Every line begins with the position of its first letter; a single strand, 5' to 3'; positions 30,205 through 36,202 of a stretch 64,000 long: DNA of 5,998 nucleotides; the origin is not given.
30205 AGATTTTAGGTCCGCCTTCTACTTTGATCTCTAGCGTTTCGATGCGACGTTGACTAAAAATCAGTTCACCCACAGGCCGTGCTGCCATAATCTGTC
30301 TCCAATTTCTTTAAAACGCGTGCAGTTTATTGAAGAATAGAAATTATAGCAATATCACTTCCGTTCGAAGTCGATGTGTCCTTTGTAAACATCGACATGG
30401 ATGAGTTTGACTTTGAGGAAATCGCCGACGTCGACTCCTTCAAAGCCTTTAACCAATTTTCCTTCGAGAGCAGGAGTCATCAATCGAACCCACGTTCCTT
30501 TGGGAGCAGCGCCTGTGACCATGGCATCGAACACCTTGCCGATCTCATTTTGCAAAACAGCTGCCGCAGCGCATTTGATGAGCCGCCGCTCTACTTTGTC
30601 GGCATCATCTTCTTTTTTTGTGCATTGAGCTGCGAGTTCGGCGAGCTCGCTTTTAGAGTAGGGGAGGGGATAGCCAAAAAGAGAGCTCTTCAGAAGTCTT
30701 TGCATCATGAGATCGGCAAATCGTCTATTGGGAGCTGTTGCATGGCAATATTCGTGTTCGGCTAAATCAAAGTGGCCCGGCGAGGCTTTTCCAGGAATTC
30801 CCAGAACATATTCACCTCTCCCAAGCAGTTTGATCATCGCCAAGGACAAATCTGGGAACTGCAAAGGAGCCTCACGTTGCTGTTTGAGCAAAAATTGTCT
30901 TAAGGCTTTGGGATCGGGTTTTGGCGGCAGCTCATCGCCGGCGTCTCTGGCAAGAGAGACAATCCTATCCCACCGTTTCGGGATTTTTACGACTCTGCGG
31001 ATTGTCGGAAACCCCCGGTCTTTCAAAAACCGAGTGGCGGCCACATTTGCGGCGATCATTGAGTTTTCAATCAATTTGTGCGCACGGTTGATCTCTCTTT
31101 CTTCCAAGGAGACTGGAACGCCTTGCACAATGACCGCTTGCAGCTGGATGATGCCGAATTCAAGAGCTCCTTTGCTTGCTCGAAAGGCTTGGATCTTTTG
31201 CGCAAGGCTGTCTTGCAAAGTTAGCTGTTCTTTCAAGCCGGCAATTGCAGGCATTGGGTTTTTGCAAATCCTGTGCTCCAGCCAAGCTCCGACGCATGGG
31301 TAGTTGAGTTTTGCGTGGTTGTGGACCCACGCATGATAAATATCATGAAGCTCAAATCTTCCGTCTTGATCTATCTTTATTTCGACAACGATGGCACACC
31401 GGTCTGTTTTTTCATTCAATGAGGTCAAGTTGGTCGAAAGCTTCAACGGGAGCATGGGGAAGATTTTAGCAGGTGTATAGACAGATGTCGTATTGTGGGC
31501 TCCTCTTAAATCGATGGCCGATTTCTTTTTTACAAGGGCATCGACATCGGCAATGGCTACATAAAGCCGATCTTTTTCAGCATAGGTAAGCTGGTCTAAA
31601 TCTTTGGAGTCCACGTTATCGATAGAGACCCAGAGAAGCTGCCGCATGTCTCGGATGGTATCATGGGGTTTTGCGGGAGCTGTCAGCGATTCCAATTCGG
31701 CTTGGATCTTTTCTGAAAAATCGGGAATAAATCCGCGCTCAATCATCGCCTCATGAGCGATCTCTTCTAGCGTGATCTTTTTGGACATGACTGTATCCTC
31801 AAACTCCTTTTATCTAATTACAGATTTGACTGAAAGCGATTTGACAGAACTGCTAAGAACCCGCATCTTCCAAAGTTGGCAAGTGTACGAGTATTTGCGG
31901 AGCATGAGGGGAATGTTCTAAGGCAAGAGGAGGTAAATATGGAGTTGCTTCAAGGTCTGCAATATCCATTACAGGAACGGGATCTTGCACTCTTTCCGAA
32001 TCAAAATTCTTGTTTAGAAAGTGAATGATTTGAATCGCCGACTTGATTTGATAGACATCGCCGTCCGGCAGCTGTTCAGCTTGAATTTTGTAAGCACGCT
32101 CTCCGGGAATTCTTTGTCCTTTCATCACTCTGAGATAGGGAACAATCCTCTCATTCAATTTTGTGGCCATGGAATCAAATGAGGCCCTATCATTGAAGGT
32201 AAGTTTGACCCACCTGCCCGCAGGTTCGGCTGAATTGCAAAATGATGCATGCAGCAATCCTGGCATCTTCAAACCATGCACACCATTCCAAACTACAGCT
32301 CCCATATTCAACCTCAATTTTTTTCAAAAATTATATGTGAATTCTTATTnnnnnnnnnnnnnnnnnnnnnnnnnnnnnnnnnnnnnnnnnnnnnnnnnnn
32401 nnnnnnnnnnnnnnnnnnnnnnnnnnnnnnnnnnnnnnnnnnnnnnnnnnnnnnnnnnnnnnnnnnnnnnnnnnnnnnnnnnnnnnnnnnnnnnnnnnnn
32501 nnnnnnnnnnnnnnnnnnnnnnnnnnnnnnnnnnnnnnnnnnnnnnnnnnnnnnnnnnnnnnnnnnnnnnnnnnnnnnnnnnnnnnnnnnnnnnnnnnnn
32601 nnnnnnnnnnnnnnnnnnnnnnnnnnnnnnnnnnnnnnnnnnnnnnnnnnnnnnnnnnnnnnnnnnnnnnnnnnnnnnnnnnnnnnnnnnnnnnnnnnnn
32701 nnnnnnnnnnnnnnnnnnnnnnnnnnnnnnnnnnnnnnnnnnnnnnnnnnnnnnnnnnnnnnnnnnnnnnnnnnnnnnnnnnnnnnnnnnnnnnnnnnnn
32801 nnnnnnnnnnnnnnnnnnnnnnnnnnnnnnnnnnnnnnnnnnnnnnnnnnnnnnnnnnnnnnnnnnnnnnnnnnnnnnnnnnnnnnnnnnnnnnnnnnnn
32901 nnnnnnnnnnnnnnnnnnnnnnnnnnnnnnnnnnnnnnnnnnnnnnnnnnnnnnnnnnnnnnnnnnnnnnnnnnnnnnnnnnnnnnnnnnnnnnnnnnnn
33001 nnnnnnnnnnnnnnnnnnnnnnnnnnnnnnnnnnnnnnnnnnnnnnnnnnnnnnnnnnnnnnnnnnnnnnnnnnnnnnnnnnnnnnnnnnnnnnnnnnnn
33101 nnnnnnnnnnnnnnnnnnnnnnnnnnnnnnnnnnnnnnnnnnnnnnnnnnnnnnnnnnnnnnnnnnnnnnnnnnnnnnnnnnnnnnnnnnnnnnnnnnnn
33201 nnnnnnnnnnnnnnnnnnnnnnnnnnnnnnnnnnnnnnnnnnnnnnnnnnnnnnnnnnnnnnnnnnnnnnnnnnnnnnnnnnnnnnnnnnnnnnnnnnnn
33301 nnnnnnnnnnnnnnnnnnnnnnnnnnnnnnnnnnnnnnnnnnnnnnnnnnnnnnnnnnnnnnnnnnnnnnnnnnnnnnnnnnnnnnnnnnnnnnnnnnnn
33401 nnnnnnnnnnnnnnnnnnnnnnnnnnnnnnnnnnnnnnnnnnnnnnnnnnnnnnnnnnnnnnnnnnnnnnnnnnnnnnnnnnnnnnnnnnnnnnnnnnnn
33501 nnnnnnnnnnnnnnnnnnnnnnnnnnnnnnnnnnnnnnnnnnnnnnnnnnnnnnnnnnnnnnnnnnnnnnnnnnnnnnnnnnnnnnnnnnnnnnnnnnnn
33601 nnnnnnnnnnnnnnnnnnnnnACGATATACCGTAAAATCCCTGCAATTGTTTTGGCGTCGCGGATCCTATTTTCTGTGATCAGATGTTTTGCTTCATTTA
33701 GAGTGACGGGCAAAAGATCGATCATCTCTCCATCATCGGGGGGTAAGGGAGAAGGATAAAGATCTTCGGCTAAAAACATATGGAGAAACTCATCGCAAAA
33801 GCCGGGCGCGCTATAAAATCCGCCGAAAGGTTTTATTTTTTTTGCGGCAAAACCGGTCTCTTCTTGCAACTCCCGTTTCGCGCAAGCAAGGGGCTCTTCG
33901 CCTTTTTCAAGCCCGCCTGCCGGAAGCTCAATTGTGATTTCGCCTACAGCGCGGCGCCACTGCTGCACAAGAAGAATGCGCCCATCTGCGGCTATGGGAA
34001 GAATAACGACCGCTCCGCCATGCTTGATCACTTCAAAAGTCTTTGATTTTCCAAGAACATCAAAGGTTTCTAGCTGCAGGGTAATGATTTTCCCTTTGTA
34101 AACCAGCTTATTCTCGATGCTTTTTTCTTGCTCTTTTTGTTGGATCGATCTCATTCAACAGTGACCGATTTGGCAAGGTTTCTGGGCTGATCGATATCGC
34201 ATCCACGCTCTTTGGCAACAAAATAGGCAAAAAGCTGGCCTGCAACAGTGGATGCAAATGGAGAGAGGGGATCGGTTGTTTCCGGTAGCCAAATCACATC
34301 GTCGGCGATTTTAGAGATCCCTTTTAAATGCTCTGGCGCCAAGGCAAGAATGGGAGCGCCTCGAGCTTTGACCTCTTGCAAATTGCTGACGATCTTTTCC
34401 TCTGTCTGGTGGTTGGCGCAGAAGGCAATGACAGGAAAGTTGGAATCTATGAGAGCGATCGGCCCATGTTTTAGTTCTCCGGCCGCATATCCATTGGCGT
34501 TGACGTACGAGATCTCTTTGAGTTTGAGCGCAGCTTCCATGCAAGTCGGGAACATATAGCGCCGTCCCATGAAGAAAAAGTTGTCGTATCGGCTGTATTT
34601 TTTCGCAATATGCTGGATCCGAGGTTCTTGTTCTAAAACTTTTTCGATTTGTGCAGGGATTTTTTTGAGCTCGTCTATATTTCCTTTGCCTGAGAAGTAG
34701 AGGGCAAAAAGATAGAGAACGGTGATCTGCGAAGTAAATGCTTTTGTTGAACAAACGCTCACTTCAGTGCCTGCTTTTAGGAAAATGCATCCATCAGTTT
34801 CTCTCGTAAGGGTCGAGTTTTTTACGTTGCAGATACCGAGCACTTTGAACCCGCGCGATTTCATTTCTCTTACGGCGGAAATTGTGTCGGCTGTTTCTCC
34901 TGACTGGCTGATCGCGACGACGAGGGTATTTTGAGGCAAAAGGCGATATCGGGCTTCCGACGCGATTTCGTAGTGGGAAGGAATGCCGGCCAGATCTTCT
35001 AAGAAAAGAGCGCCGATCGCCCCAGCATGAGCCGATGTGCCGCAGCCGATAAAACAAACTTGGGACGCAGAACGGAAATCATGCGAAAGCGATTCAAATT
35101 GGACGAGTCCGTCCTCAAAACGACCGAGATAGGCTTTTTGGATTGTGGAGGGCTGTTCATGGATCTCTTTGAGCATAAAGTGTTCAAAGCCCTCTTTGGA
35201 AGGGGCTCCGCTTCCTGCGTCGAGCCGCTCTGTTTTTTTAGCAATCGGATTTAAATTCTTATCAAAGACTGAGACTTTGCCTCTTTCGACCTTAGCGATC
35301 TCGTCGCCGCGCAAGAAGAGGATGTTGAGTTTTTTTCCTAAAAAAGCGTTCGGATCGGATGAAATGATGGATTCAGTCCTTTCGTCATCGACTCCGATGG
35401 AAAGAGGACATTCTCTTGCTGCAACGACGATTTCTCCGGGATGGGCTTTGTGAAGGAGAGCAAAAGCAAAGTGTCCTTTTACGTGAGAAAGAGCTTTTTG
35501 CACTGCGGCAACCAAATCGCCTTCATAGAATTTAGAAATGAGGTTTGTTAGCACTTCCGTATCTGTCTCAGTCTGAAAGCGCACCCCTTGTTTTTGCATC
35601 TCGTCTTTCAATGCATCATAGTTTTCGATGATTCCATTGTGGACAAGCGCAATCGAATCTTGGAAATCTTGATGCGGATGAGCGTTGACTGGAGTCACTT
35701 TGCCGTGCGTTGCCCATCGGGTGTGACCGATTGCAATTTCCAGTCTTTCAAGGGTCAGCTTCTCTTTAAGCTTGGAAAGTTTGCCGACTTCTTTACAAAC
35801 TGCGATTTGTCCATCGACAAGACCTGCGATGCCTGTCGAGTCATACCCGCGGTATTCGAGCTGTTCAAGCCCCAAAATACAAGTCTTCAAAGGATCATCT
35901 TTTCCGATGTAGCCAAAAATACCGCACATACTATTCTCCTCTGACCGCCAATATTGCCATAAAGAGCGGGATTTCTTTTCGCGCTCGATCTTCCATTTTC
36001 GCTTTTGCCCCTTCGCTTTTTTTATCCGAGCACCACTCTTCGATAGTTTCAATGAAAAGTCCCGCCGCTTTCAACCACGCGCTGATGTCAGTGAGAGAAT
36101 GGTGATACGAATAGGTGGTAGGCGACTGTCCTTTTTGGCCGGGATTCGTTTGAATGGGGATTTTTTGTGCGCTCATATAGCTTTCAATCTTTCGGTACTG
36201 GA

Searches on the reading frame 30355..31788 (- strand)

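Call 67: search_protein_families(library=pfam, proteins=[window:30355-31788:-], max_evalue=0.001)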
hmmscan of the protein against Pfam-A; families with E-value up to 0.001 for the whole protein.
window:30355-31788:- (477 aa): 2 families
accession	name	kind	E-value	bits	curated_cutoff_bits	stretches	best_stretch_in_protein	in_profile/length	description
PF00773.25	RNB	-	1e-70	239.1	29.3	1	46-370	2-324/326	RNB domain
PF18614.7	RNase_II_C_S1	-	1.9e-15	56.9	26.6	1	419-476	2-58/59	RNase II-type exonuclease C-terminal S1 domain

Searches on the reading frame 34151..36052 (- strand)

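Call 67: search_protein_families(library=pfam, proteins=[window:34151-36052:-], max_evalue=0.001)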
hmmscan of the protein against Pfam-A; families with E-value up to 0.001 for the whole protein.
window:34151-36052:- (633 aa): 3 families
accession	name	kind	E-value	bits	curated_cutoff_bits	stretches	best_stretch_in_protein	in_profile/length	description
PF01380.27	SIS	-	1.2e-48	164.7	25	2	326-451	2-130/131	SIS domain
PF13522.11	GATase_6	-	2.6e-20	73.2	27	1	105-222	11-121/130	Glutamine amidotransferase domain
PF13537.11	GATase_7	-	2.7e-15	56.9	25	1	126-238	15-122/123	Glutamine amidotransferase domain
